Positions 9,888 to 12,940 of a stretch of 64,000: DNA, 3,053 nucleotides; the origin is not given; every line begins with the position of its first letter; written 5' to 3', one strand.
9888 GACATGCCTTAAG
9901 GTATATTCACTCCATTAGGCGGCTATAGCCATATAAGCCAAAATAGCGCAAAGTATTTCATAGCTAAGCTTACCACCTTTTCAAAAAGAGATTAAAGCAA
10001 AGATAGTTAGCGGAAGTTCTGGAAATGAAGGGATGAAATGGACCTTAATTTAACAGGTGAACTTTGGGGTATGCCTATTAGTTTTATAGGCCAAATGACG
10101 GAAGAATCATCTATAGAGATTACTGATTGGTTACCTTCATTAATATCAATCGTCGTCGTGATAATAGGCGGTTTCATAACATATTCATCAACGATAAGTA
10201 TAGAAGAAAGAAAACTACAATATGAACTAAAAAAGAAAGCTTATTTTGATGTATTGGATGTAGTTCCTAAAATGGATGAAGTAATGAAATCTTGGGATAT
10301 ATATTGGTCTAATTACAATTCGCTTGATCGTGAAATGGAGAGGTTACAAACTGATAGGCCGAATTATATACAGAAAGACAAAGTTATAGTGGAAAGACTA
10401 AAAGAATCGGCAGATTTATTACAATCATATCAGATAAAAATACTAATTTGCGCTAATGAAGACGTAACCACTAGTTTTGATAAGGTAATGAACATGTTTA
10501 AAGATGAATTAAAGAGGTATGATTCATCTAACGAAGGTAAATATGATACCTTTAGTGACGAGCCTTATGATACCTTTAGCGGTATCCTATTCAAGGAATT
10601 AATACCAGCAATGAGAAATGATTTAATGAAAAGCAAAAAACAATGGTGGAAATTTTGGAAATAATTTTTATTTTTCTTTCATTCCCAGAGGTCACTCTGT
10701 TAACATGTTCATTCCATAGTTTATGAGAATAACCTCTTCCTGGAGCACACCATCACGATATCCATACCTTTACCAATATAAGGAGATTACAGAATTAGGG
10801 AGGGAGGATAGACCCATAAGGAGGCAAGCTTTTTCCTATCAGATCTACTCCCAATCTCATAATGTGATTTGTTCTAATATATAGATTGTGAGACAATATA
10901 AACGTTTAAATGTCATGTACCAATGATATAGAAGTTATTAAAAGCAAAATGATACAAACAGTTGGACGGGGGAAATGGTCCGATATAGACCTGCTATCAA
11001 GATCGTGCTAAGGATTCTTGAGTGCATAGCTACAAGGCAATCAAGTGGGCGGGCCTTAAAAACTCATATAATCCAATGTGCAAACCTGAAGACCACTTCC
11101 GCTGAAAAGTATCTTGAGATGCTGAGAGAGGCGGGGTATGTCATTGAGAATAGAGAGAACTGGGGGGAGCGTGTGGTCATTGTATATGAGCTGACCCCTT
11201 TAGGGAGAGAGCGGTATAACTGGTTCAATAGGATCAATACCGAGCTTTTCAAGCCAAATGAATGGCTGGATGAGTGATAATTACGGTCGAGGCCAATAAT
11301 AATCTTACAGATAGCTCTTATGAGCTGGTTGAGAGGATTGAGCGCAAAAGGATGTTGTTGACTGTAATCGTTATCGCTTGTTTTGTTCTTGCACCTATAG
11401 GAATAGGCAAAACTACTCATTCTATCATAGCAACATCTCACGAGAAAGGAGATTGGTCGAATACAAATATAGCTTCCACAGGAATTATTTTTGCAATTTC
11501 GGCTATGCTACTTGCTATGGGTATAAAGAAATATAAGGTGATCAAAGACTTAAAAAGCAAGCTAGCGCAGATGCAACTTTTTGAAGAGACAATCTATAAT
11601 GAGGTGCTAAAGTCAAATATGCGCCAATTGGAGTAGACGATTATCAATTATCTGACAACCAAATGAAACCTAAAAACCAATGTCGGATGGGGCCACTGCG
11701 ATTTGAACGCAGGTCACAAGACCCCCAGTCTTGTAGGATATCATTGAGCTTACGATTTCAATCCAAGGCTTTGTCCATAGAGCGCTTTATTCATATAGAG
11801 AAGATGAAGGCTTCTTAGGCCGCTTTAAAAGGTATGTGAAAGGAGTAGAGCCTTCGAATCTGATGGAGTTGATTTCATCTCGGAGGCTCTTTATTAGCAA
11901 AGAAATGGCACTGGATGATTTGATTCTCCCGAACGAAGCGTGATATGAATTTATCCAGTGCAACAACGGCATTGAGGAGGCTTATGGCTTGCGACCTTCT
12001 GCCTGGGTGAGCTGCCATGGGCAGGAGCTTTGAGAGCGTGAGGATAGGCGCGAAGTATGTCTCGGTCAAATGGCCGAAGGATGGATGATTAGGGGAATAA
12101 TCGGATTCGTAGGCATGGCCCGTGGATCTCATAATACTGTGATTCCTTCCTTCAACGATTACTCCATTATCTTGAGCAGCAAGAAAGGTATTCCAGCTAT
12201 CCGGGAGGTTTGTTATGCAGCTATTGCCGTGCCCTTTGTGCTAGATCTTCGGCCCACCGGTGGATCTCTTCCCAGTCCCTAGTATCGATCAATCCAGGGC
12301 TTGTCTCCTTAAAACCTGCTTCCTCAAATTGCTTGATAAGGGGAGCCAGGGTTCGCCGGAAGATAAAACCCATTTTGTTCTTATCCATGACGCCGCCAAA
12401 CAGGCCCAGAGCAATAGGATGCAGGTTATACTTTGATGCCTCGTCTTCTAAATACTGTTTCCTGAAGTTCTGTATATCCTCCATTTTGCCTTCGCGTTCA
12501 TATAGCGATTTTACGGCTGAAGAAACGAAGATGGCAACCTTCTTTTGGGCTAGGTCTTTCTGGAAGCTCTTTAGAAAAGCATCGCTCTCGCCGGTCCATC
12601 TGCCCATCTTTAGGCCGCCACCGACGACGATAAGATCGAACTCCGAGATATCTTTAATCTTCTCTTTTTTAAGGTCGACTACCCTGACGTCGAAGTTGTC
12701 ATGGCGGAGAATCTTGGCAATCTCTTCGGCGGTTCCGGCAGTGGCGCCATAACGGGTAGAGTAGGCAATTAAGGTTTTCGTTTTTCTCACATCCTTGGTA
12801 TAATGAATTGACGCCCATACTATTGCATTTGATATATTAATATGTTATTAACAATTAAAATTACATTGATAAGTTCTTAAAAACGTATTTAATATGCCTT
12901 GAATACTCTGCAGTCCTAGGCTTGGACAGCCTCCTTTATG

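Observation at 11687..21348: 9.6-kb island bounded by a perfect 54-nt duplication of the tRNA-Pro(GGG) 3' half, with no integrase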

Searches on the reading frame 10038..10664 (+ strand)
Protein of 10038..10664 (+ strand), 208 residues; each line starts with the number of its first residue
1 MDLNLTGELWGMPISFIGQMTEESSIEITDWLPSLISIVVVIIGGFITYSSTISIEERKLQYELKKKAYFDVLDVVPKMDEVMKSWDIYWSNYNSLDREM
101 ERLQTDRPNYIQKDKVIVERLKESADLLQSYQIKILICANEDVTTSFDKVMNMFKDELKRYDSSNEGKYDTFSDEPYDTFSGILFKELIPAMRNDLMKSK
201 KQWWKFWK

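Call 17: search_protein_families(library=pfam, max_evalue=1, proteins=[window:10038-10664:+])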
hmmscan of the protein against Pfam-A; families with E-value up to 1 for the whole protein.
window:10038-10664:+ (208 aa): 3 families
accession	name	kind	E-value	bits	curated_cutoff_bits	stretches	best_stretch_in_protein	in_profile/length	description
PF08855.15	DUF1825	-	0.021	15.2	25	1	91-161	28-99/103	Domain of unknown function (DUF1825)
PF23492.1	bPH_9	-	0.057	13.6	27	1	120-153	31-64/89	Bacterial PH domain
PF09058.15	L27_1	-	0.14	12.5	29.7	1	126-158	8-40/59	L27_1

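Call 75: search_protein_families(library=phrogs, proteins=[window:10038-10664:+], max_evalue=0.01)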
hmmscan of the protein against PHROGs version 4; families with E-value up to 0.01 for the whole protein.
window:10038-10664:+ (208 aa): 0 families

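Call 76: search_protein_families(library=padloc, proteins=[window:10038-10664:+], max_evalue=0.01)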
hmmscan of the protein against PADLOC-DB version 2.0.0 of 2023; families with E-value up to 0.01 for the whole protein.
window:10038-10664:+ (208 aa): 0 families

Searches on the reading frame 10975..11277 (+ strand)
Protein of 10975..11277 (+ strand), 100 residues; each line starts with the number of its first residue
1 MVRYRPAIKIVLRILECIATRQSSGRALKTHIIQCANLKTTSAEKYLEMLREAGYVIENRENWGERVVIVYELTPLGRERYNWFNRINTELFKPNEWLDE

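Call 17: search_protein_families(library=pfam, max_evalue=1, proteins=[window:10975-11277:+])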
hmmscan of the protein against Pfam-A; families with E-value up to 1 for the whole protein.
window:10975-11277:+ (100 aa): 6 families
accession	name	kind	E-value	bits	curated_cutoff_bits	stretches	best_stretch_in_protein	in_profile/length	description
PF14947.12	HTH_45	-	1.6e-09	38.1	25.5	1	5-88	2-73/77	Winged helix-turn-helix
PF13601.12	HTH_34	-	0.0046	17.5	27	1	37-82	25-70/80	Winged helix DNA-binding domain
PF03551.20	PadR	-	0.025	15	27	1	15-81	2-73/75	Transcriptional regulator PadR-like family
PF22381.2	Staph_reg_Sar_Rot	-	0.034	14.7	27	1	14-71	19-73/85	Transcriptional regulator SarA/Rot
PF02082.26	Rrf2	-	0.035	14.7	30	1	9-57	6-54/132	Iron-dependent Transcriptional regulator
PF09339.16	HTH_IclR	-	0.081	13.1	22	1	8-56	2-48/52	IclR helix-turn-helix domain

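Call 44: find_homologous_proteins(query=window:10975-11277:+, max_evalue=1e-8)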
Query window:10975-11277:+ (100 aa): 153 proteins with E <= 1e-8 among 177 candidates; the best 120 are listed.
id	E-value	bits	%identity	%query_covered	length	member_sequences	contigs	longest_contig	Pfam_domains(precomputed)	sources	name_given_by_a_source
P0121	3.0e-57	209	93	100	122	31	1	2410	PF14947.13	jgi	jgi:predicted transcriptional regulator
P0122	7.3e-57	207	94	100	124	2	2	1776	PF14947.13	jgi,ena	-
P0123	9.5e-57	207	92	100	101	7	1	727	PF14947.13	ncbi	-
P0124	4.5e-56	205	92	100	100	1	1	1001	PF14947.13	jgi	jgi:predicted transcriptional regulator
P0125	5.1e-56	205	92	100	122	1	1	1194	PF14947.13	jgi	jgi:predicted transcriptional regulator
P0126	5.1e-55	202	92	100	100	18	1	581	PF14947.13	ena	-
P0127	1.8e-53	197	88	100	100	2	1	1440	PF14947.13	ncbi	-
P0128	7.9e-53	194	85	100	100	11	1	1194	PF14947.13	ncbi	-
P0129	5.5e-52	192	85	100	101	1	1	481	PF14947.13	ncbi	-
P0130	9.0e-52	191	87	100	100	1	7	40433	PF14947.13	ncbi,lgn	-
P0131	1.1e-51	191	86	100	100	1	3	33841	PF14947.13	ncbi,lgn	-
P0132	1.2e-51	191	83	100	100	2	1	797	PF14947.13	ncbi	-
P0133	1.7e-51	190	83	100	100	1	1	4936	PF14947.13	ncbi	-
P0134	8.2e-51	188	85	100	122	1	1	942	PF14947.13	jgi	jgi:predicted transcriptional regulator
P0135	6.4e-50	185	80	100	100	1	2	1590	PF14947.13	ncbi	-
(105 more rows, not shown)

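Call 45: find_encoding_contigs(protein=P0130, flank=10000, max_places=4)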
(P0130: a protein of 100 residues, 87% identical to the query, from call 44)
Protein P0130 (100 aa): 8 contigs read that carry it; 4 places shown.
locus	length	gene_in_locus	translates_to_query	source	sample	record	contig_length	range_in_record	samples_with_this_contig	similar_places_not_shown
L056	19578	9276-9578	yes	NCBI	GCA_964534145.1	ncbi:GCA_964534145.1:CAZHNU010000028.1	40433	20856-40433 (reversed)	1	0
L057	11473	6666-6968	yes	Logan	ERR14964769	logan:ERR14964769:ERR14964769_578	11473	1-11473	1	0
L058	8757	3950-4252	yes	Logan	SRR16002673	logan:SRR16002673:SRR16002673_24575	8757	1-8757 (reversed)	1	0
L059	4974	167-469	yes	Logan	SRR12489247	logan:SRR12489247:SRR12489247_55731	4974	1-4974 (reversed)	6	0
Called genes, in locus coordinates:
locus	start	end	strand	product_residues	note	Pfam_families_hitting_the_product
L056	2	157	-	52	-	?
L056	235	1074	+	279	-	PF24038:DUF7347 (faint), PF12840:HTH_20 (weak)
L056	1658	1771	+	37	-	-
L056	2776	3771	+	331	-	-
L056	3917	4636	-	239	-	PF08745:PIN_5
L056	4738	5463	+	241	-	PF01995:NRD1_2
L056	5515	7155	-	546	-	PF02776:TPP_enzyme_N, PF00205:TPP_enzyme_M, PF02775:TPP_enzyme_C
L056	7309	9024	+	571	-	PF14716:HHH_8, PF14520:HHH_5, PF14792:DNA_pol_B_palm (faint), PF14791:DNA_pol_B_thumb, PF02811:PHP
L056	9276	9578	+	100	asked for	PF14947:HTH_45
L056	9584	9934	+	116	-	-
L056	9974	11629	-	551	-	PF00656:Peptidase_C14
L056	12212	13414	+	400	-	PF04894:Nre_N, PF04895:Nre_C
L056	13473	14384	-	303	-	-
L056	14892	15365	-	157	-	PF19620:DUF6125, PF14196:ATC_hydrolase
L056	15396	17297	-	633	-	-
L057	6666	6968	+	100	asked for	PF14947:HTH_45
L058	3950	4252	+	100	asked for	PF14947:HTH_45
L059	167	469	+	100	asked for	PF14947:HTH_45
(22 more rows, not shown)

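Call 46: find_encoding_contigs(protein=P0131, flank=10000, max_places=3)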
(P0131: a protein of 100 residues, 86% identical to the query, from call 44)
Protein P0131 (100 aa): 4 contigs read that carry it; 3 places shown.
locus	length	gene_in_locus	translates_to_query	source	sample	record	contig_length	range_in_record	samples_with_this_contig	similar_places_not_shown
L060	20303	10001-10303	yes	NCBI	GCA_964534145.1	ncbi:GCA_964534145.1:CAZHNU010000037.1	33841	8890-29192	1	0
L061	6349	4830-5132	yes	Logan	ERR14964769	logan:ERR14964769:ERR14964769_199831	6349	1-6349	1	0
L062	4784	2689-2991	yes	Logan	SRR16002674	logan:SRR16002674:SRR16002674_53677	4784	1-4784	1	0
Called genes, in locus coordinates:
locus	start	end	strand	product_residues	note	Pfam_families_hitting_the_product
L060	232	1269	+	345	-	PF03372:Exo_endo_phos, PF19580:Exo_endo_phos_3 (weak)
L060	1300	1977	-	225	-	PF00702:Hydrolase, PF13419:HAD_2, PF13242:Hydrolase_like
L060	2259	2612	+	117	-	PF04126:Cyclophil_like, PF18050:Cyclophil_like2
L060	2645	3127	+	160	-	PF12724:Flavodoxin_5, PF00258:Flavodoxin_1, PF03358:FMN_red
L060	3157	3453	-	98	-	PF01909:NTP_transf_2, PF18765:Polbeta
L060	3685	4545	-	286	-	PF00571:CBS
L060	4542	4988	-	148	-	PF00582:Usp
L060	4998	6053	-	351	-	PF01979:Amidohydro_1, PF00962:A_deaminase (weak), PF01979:Amidohydro_1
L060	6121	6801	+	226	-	PF01872:RibD_C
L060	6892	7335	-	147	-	PF00582:Usp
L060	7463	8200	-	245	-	PF02596:DUF169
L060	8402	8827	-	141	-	PF00932:LTD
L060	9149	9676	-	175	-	PF00565:SNase (weak)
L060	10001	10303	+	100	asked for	PF14947:HTH_45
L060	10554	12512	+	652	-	PF00136:DNA_pol_B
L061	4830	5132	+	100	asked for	PF14947:HTH_45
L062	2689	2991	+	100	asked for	PF14947:HTH_45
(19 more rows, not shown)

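Call 48: find_encoding_contigs(protein=P0121, flank=10000, max_places=4)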
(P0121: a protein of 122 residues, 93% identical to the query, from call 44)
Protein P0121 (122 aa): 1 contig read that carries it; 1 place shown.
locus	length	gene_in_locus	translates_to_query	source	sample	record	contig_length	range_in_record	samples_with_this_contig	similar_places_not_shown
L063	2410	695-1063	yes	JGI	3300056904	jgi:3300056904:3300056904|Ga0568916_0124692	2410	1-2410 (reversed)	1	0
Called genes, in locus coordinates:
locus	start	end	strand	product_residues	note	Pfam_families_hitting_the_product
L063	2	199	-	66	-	?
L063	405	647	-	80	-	-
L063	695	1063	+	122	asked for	PF14947:HTH_45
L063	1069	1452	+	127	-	-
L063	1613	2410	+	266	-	?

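Call 49: find_encoding_contigs(protein=P0122, flank=10000, max_places=4)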
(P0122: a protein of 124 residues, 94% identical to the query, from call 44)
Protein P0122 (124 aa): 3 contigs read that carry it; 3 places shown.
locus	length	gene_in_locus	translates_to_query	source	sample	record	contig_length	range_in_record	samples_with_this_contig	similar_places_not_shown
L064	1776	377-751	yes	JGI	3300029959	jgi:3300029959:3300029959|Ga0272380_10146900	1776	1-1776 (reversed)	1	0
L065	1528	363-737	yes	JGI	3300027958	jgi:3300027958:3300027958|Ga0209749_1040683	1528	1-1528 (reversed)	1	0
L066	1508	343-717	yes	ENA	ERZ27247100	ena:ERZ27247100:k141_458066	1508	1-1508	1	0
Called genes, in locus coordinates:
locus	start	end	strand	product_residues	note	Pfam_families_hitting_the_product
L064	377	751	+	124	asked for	PF14947:HTH_45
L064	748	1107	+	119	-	-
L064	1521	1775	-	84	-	?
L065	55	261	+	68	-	-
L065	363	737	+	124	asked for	PF14947:HTH_45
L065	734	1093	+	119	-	-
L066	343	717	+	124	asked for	PF14947:HTH_45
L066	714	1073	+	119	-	-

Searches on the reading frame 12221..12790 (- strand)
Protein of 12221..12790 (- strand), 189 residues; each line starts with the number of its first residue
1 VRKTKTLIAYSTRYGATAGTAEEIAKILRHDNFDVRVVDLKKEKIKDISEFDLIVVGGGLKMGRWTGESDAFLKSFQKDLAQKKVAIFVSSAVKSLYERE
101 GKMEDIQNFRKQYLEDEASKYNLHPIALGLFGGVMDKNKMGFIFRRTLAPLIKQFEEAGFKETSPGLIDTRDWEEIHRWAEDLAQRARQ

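Call 11: search_protein_families(library=pfam, proteins=[window:12221-12790:-], max_evalue=0.01)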
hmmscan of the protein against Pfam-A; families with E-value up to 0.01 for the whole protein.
window:12221-12790:- (189 aa): 3 families
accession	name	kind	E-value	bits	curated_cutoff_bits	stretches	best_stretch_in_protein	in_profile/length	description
PF12724.12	Flavodoxin_5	-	2.3e-20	73.8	27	1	7-149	1-132/145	Flavodoxin domain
PF00258.30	Flavodoxin_1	-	1e-08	35.9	25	1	8-89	1-93/143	Flavodoxin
PF12641.12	Flavodoxin_3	-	3.6e-05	24.1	27.5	1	7-94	1-80/160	Flavodoxin domain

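Call 102: search_protein_families(library=ncbifam, proteins=[window:12221-12790:-], max_evalue=0.001)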
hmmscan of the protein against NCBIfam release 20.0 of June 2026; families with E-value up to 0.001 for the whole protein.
window:12221-12790:- (189 aa): 10 families
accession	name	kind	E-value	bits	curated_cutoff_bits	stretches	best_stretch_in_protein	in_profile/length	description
NF008316.0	PRK11104.1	equivalog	1.8e-14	53.9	142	1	5-186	2-174/177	menaquinone-dependent protoporphyrinogen IX dehydrogenase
NF006739.0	PRK09267.1-5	subfamily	2.2e-07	30.8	175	1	5-88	3-86/168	flavodoxin FldA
TIGR01752.1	flav_long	equivalog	7.6e-07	28.8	146.75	1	7-88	3-84/167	flavodoxin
NF005216.0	PRK06703.1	subfamily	1.7e-06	28.1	127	1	4-92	2-92/151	flavodoxin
TIGR01753.1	flav_short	equivalog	4.4e-06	27.3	123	1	7-94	2-92/140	flavodoxin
NF004049.0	PRK05568.1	equivalog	5.1e-06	26.8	206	1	6-91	4-91/142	flavodoxin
NF006736.0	PRK09267.1-2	equivalog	1.2e-05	25.1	202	1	14-90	8-85/161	flavodoxin FldA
NF006737.0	PRK09267.1-3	equivalog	8.8e-05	22.2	238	1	14-89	8-87/174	flavodoxin FldA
NF005501.0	PRK07116.1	subfamily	0.00012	21.5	198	0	2-36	2-36/161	flavodoxin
NF005246.0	PRK06756.1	subfamily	0.00016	21.7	130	1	5-106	3-105/148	flavodoxin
